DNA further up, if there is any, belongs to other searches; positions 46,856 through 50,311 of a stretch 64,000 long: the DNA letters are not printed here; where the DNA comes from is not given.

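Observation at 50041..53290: REP-bounded accessory island with duplicated promoter and 5' end of the dockerin-protein gene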

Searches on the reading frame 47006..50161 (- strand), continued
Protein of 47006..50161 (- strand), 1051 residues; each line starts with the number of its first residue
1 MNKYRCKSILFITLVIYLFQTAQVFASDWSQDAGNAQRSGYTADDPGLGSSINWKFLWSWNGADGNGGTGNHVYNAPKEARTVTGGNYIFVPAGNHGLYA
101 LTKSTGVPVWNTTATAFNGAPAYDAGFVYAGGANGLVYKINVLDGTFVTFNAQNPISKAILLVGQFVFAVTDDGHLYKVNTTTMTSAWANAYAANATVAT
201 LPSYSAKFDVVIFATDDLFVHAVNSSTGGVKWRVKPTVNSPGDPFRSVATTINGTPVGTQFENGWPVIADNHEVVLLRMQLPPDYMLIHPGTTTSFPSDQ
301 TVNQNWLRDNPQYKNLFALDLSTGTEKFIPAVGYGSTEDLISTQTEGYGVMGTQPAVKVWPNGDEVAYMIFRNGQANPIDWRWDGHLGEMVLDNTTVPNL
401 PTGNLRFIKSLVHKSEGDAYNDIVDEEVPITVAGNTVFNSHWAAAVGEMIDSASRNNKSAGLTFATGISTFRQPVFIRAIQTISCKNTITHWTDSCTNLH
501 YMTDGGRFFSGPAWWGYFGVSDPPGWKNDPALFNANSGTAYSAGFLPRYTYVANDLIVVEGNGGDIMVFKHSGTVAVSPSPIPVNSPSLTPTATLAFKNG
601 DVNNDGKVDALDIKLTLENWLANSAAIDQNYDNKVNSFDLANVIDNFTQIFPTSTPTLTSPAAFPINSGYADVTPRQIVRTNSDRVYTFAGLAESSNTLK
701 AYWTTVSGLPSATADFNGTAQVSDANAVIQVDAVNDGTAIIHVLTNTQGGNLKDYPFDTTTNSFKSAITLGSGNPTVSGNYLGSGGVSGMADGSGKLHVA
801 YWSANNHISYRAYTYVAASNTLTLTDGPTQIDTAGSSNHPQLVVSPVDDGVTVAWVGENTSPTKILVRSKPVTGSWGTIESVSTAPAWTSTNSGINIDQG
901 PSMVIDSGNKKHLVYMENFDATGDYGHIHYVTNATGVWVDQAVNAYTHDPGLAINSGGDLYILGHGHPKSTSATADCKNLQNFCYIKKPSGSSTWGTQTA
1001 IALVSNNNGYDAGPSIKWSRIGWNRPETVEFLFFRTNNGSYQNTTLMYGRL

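Call 17: find_encoding_contigs(protein=P0004, flank=10000, max_places=4)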
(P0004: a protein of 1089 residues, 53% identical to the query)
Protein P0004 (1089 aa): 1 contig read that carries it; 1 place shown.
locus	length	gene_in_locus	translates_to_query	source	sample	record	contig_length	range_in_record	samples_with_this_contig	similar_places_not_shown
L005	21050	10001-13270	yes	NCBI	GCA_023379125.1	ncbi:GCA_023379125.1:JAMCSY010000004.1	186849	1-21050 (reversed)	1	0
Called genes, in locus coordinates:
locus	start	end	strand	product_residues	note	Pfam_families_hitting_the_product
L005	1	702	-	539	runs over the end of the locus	-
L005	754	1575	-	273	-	-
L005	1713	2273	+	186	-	PF00588:SpoU_methylase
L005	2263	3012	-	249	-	PF00106:adh_short, PF13561:adh_short_C2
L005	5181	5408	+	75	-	-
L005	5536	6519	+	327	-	PF00698:Acyl_transf_1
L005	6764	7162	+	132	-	-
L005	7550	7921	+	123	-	PF23598:LRR_14, PF00560:LRR_1 (faint), PF12799:LRR_4 (weak), PF13855:LRR_8, PF12799:LRR_4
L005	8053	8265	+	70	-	-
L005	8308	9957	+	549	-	-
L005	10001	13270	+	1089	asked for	PF13360:PQQ_2, PF13570:Beta-prop_ACSF4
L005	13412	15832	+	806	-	PF13570:Beta-prop_ACSF4, PF13360:PQQ_2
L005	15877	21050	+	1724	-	PF00963:Cohesin, PF16586:DUF5060 (weak)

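Call 22: search_protein_families(library=ncbifam, proteins=[window:47006-50161:-], max_evalue=0.01)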
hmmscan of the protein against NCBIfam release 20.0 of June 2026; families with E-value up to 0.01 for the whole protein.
window:47006-50161:- (1051 aa): 2 families
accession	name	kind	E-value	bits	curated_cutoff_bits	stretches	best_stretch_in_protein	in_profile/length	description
TIGR03300.1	assembly_YfgL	equivalog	1.7e-11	43.4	285.2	1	118-236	58-173/377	outer membrane protein assembly factor BamB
NF008351.0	PRK11138.1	equivalog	2e-06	26.6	423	0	156-238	112-190/394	outer membrane protein assembly factor BamB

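Call 65: find_encoding_contigs(protein=P0003, flank=8000, max_places=2)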
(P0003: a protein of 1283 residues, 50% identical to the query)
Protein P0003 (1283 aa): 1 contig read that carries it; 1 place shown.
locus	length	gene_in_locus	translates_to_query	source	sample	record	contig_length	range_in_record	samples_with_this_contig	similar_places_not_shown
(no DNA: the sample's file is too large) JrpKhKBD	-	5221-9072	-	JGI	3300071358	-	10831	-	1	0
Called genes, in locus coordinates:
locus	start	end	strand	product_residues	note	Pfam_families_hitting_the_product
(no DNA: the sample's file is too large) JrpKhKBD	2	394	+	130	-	?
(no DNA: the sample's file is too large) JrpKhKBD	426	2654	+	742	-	PF00404:Dockerin_1, PF13360:PQQ_2, PF13570:Beta-prop_ACSF4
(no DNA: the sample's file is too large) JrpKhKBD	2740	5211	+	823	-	PF16586:DUF5060 (faint)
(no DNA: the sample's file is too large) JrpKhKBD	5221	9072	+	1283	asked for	PF13570:Beta-prop_ACSF4, PF13360:PQQ_2, PF00404:Dockerin_1, PF13385:Laminin_G_3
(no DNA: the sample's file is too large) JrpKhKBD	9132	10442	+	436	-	PF00963:Cohesin (weak), PF00404:Dockerin_1 (weak)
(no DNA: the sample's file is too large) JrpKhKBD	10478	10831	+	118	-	?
